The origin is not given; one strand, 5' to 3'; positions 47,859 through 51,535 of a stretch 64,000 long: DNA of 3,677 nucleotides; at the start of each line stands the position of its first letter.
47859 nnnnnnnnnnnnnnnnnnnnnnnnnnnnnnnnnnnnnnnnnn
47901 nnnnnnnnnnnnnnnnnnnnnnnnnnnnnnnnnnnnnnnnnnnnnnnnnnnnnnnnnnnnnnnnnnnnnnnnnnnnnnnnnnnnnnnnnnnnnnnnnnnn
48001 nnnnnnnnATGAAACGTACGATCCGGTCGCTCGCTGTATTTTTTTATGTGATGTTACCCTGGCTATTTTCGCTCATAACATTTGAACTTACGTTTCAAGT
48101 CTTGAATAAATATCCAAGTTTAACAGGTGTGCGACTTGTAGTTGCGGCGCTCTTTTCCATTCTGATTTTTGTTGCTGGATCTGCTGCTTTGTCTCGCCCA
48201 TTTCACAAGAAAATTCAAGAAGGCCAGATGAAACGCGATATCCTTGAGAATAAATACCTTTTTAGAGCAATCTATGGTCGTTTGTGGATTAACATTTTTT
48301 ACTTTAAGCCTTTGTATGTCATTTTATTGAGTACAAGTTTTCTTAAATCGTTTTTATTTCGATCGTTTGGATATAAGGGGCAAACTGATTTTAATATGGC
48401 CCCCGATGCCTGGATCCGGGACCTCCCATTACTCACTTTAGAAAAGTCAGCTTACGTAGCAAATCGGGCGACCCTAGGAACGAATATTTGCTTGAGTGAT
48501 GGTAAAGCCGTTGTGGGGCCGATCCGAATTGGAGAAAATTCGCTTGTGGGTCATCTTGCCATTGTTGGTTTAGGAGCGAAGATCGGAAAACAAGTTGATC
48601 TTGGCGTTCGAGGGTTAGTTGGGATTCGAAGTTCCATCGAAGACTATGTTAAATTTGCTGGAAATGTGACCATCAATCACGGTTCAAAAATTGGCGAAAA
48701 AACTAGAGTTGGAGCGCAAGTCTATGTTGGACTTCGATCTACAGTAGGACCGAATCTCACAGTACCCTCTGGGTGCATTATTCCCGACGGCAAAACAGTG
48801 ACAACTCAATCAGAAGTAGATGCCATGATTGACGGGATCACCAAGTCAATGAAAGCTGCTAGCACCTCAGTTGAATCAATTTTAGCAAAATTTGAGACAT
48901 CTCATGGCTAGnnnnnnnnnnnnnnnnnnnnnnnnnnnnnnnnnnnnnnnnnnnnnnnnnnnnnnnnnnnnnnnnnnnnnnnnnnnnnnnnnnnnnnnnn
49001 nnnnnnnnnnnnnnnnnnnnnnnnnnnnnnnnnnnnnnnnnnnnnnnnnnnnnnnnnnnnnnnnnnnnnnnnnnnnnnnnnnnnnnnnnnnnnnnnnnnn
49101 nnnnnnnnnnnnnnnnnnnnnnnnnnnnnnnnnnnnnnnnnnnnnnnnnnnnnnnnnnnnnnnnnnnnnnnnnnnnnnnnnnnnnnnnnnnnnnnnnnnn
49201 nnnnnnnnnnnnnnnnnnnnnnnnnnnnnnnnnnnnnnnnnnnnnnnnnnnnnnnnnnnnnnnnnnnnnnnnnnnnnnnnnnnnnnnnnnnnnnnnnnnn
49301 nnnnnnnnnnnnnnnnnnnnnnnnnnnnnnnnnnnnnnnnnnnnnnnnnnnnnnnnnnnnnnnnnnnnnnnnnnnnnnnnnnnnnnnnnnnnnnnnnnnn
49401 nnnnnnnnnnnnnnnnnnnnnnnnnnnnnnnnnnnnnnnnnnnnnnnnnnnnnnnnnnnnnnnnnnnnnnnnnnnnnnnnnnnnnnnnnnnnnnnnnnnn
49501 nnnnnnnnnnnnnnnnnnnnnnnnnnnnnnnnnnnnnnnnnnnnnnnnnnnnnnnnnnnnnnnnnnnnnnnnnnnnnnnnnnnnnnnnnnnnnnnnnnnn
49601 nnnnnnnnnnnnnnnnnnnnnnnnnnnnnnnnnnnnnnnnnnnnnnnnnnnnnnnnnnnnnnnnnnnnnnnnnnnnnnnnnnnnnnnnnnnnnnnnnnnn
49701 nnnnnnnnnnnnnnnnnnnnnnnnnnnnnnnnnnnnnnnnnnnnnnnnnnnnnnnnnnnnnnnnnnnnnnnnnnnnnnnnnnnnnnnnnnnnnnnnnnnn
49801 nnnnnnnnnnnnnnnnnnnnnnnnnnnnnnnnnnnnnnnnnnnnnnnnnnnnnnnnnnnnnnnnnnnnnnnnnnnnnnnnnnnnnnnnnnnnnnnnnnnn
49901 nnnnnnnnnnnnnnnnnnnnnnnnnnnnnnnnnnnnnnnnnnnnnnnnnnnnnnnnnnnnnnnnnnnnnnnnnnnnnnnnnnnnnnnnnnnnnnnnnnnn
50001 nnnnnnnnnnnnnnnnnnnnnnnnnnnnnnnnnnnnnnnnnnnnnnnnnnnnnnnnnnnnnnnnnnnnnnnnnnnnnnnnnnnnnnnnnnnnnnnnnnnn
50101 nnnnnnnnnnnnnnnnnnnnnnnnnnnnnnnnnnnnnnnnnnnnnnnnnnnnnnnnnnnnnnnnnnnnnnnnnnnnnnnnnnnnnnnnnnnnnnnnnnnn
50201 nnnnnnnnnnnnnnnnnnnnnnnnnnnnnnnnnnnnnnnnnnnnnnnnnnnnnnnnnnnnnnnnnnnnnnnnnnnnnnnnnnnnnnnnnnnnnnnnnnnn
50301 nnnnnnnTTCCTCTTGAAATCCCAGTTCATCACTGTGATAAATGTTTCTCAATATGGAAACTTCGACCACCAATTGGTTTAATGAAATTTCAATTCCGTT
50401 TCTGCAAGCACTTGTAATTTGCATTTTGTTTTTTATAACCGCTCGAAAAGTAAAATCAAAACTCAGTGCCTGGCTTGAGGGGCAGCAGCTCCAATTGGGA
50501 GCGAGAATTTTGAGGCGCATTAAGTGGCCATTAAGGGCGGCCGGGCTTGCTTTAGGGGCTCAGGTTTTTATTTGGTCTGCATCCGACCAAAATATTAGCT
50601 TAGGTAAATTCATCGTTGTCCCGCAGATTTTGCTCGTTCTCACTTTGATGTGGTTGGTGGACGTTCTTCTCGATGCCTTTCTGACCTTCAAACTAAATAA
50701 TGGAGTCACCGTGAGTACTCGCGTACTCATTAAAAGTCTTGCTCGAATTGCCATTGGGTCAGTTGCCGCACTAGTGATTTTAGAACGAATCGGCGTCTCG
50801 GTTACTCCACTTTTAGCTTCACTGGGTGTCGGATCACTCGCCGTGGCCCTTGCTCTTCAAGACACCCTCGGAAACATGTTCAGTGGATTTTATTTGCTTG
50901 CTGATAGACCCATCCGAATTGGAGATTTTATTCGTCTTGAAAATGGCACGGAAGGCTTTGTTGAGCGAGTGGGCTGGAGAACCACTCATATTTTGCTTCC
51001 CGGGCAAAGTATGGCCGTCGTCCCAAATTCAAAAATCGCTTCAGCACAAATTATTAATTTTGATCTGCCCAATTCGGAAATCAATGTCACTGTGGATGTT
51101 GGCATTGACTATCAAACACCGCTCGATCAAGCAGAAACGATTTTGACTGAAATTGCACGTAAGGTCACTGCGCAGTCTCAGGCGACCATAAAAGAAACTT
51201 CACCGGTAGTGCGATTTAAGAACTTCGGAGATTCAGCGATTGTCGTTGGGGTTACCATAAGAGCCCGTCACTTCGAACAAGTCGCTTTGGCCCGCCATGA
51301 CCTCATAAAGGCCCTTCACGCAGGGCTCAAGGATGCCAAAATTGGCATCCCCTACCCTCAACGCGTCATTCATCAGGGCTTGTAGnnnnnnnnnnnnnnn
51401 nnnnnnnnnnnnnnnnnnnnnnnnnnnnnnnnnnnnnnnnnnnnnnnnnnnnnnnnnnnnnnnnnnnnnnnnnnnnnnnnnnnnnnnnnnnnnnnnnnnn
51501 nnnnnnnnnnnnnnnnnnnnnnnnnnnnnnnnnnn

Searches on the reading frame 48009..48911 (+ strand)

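Call 72: search_protein_families(library=pfam, proteins=[window:48009-48911:+], max_evalue=0.0001)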
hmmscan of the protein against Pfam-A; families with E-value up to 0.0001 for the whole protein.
window:48009-48911:+ (300 aa): 2 families
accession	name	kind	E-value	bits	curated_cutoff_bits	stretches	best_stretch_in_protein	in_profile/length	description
PF00132.30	Hexapep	-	7.1e-10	38.6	27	1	208-241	2-35/36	Bacterial transferase hexapeptide (six repeats)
PF25084.1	LbH_EIF2B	-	6.2e-05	23.4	54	0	215-274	17-74/105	EIF2B subunit epsilon LbH domain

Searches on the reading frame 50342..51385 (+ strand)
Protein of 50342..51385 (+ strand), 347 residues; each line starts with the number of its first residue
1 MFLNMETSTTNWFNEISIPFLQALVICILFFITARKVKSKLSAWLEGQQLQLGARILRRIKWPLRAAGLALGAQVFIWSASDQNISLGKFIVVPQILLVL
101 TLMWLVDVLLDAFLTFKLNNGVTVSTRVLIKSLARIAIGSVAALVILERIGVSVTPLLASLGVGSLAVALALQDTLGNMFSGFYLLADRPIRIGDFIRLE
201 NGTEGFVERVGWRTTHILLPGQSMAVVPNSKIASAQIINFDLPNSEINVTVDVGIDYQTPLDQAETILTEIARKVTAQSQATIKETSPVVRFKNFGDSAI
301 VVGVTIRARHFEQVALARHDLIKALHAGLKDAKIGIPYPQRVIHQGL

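Call 72: search_protein_families(library=pfam, proteins=[window:50342-51385:+], max_evalue=0.0001)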
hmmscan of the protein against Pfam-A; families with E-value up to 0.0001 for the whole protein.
window:50342-51385:+ (347 aa): 3 families
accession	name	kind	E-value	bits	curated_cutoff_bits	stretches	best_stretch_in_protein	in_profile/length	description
PF00924.24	MS_channel_2nd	-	2e-18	66.7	20.2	1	174-240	1-66/68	Mechanosensitive ion channel, beta-domain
PF21088.3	MS_channel_1st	-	1.4e-08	35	23.1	1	134-173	3-42/42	Mechanosensitive ion channel, transmembrane helices 2/3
PF21082.3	MS_channel_3rd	-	5.3e-06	27.2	21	1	249-336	1-88/88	Mechanosensitive ion channel MscS, C-terminal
